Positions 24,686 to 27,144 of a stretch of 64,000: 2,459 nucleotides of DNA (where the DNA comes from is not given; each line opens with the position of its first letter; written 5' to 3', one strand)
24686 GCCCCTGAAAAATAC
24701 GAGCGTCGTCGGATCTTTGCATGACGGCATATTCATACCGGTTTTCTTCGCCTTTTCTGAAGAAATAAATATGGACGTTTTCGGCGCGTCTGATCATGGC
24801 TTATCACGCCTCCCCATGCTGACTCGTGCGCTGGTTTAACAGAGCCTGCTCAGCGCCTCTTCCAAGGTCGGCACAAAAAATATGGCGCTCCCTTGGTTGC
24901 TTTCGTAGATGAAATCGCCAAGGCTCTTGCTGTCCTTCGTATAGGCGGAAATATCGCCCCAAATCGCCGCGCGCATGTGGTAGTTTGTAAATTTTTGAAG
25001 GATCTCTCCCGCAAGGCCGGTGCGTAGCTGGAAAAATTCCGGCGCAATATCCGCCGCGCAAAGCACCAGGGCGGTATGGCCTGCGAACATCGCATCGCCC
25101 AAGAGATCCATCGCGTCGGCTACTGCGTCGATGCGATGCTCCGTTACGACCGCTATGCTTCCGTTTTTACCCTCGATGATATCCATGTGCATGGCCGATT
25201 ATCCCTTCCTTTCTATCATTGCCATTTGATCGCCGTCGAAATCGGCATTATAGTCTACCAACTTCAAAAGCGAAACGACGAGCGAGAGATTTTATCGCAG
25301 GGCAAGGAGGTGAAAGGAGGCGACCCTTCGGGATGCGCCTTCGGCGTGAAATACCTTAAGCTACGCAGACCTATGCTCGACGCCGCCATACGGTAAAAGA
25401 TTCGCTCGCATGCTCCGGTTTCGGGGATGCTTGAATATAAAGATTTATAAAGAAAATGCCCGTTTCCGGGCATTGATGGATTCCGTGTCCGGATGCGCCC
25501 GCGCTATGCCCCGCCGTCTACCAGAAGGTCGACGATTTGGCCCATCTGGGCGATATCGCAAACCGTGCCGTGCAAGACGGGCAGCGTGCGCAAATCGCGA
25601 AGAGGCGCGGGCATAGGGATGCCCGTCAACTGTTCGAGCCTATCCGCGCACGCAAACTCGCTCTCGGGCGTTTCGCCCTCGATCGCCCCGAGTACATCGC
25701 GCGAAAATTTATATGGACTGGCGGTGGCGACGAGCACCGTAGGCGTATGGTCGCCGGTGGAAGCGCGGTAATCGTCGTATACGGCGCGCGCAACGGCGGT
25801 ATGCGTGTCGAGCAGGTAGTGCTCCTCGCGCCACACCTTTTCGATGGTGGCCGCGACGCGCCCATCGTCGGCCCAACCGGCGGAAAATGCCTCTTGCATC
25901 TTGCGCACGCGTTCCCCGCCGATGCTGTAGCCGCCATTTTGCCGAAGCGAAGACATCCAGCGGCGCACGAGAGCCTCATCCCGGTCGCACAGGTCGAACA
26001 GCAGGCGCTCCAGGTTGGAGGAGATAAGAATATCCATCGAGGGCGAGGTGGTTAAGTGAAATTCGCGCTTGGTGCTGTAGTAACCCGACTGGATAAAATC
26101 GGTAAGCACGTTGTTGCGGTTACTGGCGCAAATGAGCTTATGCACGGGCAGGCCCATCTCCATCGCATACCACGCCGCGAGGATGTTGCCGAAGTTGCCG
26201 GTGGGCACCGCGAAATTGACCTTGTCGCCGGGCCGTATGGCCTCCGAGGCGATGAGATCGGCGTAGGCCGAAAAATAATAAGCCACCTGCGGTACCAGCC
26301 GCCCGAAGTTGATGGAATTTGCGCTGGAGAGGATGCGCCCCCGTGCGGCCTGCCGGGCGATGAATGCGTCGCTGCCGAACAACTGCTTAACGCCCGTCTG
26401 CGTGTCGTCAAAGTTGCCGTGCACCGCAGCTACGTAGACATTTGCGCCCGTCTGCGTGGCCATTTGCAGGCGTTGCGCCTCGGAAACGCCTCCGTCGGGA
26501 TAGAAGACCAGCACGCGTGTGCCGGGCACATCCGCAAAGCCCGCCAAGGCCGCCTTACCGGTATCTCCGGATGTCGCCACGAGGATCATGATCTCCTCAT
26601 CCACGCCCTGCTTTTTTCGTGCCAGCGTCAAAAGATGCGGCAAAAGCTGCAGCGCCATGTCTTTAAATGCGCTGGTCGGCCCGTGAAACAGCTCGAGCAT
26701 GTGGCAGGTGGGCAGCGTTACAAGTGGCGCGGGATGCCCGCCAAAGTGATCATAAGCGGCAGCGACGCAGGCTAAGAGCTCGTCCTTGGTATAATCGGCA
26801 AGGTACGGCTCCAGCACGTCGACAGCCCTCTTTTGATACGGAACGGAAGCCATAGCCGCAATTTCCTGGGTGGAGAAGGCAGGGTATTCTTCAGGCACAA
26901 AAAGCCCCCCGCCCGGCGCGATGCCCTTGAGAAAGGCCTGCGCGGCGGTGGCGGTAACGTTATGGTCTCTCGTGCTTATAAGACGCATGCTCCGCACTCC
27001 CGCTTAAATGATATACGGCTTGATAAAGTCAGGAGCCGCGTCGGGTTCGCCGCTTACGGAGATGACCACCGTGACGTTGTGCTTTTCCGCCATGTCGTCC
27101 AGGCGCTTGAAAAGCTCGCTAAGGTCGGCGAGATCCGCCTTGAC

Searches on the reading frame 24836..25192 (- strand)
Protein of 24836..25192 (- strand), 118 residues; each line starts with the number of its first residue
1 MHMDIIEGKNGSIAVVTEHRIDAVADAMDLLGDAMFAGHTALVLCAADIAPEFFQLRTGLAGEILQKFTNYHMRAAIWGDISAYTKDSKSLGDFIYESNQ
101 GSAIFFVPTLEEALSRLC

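Call 62: search_protein_families(library=pfam, proteins=[window:24836-25192:-], max_evalue=0.001)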
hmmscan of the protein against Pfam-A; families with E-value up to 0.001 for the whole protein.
window:24836-25192:- (118 aa): 1 family
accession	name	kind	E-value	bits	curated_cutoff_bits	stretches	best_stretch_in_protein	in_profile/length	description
PF13788.11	DUF4180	-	7.1e-36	123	25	1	17-117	12-112/112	Domain of unknown function (DUF4180)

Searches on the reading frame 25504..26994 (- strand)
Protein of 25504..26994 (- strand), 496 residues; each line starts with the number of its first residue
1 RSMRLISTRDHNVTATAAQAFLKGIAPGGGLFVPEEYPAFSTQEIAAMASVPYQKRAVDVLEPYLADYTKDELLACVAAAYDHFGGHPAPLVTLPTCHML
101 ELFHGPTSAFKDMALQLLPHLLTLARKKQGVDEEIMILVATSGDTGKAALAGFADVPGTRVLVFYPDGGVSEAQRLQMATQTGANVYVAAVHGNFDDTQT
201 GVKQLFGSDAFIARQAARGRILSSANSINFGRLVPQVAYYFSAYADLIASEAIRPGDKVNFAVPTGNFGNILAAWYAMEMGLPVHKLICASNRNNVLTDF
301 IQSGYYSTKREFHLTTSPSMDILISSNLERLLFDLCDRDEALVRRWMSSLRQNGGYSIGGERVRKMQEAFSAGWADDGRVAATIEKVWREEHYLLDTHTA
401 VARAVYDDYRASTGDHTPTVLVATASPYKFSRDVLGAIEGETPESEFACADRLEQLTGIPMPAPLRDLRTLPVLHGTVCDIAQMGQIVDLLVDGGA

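Call 95: find_homologous_proteins(query=window:25504-26994:-, max_evalue=1e-150)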
Query window:25504-26994:- (496 aa): 1783 proteins with E <= 1e-150 among 8000 candidates; the best 120 are listed.
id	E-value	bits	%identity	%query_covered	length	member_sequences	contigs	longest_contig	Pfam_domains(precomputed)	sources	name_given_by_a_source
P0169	0.0e+0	1121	100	100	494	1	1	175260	PF00291.32,PF24857.2,PF14821.12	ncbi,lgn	-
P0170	3.9e-259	878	78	99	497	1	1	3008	PF00291.32,PF24857.2,PF14821.12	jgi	jgi:threonine synthase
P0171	2.4e-257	872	77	99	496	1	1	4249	PF00291.32,PF24857.2,PF14821.12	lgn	-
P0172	3.7e-255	865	78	99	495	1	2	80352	PF00291.32,PF24857.2,PF14821.12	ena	-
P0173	6.7e-215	732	67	99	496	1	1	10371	PF00291.32,PF24857.2,PF14821.12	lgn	-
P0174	3.6e-203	694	64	98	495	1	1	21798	PF00291.32,PF24857.2,PF14821.12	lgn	-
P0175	3.9e-190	651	78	75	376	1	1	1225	PF00291.32,PF24857.2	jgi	jgi:threonine synthase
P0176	1.7e-181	622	60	98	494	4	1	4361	PF00291.32,PF24857.2,PF14821.12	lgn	-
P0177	1.2e-178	613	60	98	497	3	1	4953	PF00291.32,PF24857.2,PF14821.12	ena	-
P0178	4.2e-178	611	59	98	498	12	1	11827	PF00291.32,PF24857.2,PF14821.12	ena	-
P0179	6.0e-178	611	60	98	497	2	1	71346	PF00291.32,PF24857.2,PF14821.12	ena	-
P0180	2.4e-177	608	60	98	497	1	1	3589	PF00291.32,PF24857.2,PF14821.12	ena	-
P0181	1.3e-176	606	58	98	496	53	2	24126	PF00291.32,PF24857.2,PF14821.12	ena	-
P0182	1.1e-175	603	59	98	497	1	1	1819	PF00291.32,PF24857.2,PF14821.12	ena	-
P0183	1.5e-175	603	59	98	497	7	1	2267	PF00291.32,PF24857.2,PF14821.12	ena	-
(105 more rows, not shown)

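Call 96: find_encoding_contigs(protein=P0169, flank=10000, max_places=6)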
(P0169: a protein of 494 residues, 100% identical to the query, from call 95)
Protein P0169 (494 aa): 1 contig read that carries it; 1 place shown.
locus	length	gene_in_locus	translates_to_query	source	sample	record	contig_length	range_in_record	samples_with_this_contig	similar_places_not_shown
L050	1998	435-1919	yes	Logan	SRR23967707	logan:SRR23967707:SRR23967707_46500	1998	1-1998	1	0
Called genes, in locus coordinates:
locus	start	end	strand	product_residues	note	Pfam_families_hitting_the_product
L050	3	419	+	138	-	?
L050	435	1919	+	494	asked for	PF14821:Thr_synth_N, PF00291:PALP, PF24857:THR4_C (weak)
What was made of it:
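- Tried and rejected: ThrC returned only a 2-kb Logan contig (call 96).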

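Call 97: find_encoding_contigs(protein=P0172, flank=10000, max_places=3)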
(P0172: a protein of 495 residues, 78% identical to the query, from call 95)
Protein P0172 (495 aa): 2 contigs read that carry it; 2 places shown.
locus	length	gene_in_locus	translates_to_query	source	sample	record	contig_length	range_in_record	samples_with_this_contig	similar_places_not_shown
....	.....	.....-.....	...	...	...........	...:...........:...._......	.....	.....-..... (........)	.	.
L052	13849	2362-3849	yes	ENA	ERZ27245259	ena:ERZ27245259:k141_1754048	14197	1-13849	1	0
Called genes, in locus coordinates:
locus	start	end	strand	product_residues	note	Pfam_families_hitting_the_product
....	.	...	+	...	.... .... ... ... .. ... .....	-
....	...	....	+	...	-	-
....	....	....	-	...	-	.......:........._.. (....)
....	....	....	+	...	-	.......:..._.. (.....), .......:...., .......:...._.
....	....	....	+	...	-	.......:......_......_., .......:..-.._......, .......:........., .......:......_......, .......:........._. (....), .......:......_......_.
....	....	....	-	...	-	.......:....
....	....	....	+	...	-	-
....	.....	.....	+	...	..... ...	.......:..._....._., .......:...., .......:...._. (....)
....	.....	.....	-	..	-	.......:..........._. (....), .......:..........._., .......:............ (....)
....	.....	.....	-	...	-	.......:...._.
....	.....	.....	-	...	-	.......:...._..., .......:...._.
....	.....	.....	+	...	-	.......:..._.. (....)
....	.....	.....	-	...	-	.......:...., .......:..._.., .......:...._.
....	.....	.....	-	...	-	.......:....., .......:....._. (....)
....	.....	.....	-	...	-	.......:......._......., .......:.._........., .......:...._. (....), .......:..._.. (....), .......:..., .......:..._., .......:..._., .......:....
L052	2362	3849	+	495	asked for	PF14821:Thr_synth_N, PF00291:PALP, PF24857:THR4_C (weak)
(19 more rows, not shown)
